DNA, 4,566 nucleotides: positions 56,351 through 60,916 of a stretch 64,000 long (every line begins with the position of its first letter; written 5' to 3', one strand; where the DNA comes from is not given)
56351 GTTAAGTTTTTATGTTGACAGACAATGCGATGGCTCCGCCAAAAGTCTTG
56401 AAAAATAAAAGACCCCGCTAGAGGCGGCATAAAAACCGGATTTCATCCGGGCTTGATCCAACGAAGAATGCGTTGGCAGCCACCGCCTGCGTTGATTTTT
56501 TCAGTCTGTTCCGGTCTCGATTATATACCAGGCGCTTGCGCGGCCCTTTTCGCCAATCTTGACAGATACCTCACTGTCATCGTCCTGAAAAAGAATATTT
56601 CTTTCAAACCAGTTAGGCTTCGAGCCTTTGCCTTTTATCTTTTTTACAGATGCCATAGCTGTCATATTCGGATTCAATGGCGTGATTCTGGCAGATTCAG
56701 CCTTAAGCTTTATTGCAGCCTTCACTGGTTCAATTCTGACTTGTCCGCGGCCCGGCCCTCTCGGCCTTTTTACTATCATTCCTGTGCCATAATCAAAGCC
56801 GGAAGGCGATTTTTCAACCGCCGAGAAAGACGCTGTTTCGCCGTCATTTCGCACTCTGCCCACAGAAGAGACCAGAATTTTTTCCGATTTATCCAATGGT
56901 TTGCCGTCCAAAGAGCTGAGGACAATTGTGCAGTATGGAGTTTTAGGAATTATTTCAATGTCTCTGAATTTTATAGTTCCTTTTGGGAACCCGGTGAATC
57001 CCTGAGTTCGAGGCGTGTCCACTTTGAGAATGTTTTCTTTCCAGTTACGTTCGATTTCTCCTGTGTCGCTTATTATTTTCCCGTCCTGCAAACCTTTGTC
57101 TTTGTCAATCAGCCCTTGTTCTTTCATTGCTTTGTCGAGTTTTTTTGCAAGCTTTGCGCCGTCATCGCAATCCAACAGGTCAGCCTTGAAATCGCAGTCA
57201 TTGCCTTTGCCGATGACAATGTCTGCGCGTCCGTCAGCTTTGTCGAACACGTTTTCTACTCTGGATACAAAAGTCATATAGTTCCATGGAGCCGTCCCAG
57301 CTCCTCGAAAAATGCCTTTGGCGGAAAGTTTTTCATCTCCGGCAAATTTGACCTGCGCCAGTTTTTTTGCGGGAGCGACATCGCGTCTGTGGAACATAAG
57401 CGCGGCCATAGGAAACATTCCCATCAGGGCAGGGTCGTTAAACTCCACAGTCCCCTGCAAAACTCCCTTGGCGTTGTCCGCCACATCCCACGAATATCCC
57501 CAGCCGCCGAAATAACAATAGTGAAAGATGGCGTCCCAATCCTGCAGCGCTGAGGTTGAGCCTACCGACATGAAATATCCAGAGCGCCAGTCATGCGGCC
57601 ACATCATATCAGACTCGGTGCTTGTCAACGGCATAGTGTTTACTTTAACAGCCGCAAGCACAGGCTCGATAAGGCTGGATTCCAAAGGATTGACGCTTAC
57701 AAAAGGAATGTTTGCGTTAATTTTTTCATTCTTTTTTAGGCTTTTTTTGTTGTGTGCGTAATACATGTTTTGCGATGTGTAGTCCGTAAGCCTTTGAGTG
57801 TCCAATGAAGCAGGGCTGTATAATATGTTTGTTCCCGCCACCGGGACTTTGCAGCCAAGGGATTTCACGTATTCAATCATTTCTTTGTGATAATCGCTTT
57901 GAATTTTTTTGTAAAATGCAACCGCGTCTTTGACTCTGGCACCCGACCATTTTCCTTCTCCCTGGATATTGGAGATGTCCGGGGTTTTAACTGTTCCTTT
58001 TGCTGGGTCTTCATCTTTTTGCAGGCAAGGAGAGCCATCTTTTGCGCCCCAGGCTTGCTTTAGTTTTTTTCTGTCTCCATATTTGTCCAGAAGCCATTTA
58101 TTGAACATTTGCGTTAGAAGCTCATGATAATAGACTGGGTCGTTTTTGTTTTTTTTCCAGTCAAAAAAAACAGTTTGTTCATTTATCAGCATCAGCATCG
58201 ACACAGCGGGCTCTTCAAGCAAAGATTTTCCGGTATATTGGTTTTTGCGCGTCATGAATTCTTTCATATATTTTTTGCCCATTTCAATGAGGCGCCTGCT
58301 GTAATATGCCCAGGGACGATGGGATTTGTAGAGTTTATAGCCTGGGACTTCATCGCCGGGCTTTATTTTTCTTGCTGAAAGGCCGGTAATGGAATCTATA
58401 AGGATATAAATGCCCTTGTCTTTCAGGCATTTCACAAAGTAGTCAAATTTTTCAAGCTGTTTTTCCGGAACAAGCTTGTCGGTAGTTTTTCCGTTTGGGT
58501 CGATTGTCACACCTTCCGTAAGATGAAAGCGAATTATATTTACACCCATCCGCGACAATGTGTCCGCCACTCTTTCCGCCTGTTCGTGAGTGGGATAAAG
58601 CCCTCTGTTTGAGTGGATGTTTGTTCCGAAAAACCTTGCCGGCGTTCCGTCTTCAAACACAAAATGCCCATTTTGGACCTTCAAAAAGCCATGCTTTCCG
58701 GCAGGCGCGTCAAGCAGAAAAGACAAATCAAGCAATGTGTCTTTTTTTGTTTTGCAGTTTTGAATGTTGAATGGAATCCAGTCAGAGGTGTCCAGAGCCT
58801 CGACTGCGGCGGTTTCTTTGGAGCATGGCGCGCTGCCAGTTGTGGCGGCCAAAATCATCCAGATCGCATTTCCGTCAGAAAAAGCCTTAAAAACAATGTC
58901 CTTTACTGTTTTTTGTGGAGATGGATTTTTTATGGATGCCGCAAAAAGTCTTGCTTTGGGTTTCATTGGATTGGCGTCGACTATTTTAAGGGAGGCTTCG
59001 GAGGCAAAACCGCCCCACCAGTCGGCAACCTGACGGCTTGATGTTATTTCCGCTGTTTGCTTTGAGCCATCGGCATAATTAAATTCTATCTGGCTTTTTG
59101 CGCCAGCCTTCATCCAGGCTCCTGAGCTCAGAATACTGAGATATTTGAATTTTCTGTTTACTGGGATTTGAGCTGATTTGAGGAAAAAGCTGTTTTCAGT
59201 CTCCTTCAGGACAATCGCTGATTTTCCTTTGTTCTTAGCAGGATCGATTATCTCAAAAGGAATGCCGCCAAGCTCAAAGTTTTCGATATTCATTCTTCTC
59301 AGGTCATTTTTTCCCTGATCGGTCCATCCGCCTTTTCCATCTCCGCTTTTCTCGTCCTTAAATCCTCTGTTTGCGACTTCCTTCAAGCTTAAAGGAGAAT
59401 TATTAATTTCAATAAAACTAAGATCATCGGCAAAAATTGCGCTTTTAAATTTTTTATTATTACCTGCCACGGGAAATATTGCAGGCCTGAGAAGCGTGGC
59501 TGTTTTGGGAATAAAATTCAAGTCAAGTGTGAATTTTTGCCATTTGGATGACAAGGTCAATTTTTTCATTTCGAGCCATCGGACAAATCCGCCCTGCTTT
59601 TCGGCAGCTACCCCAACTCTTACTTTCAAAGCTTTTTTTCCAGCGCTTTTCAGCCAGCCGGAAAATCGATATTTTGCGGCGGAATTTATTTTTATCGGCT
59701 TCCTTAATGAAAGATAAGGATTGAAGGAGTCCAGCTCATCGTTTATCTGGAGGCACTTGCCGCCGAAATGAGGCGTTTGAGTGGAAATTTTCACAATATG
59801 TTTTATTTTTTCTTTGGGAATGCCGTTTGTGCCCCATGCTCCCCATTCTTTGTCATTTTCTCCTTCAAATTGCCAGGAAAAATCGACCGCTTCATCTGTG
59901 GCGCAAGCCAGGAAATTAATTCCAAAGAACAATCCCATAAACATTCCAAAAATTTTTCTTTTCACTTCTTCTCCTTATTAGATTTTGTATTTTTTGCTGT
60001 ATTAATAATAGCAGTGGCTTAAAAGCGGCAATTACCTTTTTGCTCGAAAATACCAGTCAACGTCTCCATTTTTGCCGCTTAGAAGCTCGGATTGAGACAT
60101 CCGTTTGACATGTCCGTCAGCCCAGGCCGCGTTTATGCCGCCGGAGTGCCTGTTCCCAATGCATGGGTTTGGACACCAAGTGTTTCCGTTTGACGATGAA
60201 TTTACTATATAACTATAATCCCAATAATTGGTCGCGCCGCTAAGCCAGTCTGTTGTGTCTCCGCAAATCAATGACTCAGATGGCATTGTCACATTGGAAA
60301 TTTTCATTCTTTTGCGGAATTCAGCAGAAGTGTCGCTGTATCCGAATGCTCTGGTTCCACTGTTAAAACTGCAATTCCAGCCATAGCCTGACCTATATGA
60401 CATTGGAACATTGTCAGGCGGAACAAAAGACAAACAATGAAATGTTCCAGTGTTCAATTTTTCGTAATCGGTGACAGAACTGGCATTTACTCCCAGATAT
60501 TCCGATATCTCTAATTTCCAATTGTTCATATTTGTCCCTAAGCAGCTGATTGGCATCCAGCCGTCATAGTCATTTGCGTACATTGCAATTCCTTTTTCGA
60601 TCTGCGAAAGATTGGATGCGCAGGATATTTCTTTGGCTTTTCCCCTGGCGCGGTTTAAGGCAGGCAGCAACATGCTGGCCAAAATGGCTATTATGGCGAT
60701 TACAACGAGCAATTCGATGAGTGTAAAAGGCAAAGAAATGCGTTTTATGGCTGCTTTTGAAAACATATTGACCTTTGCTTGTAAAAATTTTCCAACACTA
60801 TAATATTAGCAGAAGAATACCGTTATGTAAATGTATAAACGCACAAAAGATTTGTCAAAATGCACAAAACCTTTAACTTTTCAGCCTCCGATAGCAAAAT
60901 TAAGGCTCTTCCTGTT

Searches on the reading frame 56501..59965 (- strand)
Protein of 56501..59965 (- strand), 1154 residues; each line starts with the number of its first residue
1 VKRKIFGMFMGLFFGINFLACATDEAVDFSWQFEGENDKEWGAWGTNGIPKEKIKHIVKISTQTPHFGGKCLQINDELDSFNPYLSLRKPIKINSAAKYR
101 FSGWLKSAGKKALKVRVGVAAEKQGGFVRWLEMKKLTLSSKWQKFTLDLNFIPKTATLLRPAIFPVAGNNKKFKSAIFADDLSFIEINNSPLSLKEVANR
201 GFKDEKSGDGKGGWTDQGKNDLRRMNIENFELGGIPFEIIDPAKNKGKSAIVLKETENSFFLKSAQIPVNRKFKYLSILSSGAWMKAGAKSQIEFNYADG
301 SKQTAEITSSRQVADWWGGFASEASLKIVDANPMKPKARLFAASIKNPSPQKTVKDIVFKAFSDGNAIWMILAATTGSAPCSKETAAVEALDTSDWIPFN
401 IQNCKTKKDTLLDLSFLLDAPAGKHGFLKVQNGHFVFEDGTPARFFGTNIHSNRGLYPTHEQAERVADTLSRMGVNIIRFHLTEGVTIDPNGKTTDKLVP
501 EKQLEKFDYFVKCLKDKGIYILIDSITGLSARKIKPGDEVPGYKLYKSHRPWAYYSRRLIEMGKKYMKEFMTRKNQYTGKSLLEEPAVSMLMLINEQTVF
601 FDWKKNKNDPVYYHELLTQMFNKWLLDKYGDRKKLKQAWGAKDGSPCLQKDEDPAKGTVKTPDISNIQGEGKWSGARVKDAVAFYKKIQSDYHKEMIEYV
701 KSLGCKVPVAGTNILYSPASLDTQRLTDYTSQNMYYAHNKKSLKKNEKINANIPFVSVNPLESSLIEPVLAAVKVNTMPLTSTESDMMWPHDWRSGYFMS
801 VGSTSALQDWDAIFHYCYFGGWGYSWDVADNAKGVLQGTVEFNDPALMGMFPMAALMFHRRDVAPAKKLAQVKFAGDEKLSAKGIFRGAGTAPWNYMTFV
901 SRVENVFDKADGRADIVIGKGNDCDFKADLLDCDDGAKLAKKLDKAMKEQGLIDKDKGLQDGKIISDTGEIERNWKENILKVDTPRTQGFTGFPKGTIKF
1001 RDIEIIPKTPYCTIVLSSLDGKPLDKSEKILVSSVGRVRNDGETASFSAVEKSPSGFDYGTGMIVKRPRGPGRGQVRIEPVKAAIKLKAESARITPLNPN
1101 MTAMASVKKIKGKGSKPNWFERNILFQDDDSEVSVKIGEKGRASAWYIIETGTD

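Call 13: search_protein_families(library=pfam, proteins=[window:56501-59965:-])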
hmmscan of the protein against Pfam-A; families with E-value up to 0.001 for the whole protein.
window:56501-59965:- (1154 aa): 2 families
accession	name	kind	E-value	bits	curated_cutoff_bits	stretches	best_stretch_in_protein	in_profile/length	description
PF00150.24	Cellulase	-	1.1e-05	25.5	23.5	1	438-525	3-82/272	Cellulase (glycosyl hydrolase family 5)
PF02018.23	CBM_4_9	-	0.00013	22.8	25.9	1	32-149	8-116/136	Carbohydrate binding domain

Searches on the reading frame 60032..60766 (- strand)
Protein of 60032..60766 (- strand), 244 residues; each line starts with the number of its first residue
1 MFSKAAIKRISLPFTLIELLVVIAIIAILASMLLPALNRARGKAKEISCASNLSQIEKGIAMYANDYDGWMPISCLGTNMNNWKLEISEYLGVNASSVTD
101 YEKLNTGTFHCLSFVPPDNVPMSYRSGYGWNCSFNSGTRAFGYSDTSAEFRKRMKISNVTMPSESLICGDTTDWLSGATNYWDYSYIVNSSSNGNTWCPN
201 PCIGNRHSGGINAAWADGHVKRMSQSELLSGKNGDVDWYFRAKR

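Call 14: search_protein_families(library=pfam, proteins=[window:60032-60766:-])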
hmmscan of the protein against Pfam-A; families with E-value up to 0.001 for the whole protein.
window:60032-60766:- (244 aa): 2 families
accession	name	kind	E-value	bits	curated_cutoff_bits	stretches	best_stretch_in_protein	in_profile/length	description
PF07596.16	SBP_bac_10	-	4.3e-05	24.1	23.3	0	203-226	241-264/268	Protein of unknown function (DUF1559)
PF07963.17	N_methyl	-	0.00029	20.7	21.2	1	14-34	7-27/27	Prokaryotic N-terminal methylation motif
